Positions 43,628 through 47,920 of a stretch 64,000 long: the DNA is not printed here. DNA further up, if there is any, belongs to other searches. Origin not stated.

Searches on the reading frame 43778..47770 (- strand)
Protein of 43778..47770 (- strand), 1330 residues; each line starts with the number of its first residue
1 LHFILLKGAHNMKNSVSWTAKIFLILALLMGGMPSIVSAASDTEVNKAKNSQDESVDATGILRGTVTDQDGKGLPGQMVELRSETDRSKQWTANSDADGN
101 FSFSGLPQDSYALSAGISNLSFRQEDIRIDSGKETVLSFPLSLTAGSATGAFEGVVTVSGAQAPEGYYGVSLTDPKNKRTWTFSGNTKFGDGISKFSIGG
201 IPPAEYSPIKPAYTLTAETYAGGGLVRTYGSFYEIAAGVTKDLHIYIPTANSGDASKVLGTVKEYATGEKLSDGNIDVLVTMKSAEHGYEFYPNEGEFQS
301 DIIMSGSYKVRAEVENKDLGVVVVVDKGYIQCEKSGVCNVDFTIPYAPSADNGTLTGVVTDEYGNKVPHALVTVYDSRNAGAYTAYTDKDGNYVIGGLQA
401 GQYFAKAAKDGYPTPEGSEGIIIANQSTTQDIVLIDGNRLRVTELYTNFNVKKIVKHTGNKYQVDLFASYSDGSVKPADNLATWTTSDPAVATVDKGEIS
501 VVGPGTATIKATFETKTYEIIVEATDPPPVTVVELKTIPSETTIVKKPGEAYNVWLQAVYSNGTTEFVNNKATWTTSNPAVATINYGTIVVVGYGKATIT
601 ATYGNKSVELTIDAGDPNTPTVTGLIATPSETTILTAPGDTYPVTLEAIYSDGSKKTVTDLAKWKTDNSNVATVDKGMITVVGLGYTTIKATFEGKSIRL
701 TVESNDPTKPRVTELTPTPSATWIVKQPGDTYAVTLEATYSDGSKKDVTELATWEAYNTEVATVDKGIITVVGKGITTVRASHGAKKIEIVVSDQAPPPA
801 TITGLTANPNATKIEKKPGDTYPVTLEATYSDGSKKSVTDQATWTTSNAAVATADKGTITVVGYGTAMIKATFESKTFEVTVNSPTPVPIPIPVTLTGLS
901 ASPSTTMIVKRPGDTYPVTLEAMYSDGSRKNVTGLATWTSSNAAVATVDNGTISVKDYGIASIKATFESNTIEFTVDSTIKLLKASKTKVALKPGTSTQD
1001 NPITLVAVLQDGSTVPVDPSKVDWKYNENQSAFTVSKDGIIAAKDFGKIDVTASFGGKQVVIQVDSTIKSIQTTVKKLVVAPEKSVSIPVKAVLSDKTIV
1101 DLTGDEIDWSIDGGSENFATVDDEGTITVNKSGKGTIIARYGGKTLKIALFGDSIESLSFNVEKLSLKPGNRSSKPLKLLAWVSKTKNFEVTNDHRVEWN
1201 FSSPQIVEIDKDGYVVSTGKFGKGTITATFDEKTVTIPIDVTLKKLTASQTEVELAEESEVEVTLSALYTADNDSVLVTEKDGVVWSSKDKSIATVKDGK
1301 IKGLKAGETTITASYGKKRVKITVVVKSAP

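Call 26: search_protein_families(library=pfam, proteins=[window:43778-47770:-])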
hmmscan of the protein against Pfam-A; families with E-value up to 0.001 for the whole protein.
window:43778-47770:- (1330 aa): 10 families
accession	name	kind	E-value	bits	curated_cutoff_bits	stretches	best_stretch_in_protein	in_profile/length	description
PF02368.24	Big_2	-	4.8e-33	113.4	22.8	2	1276-1317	33-70/79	Bacterial Ig-like domain (group 2)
PF13620.12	CarboxypepD_reg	-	2e-24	86.2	32.3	2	354-434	1-81/82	Carboxypeptidase regulatory-like domain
PF21461.3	HL_N-beta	-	1.9e-10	40.8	27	0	655-698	5-50/57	Hyaluronate lyase, N-terminal beta-sheet domain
PF13715.12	CarbopepD_reg_2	-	2.8e-08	34.1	32.2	0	63-138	2-71/88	CarboxypepD_reg-like domain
PF09430.16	EMC7_beta-sandw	-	2e-06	28.4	26.6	0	88-131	19-61/122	ER membrane protein complex subunit 7, beta-sandwich domain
PF00775.27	Dioxygenase_C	-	2.3e-06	27.7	27.3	0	43-83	12-53/182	Dioxygenase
PF24025.1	Ig_DR_A0283-like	-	5.4e-06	27.1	27.1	0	65-116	12-63/102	DR_A0283-like, Ig-like domain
PF14686.12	fn3_3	-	0.00022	21.3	24.4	0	373-430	15-74/75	Polysaccharide lyase family 4, domain II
PF23052.1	KH_N4BP1_2nd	-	0.00059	20.3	27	0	821-872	8-57/120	N4BP1, second type I KH-domain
PF17210.9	SdrD_B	-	0.00062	20.4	29.7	0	66-114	16-63/112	SdrD B-like domain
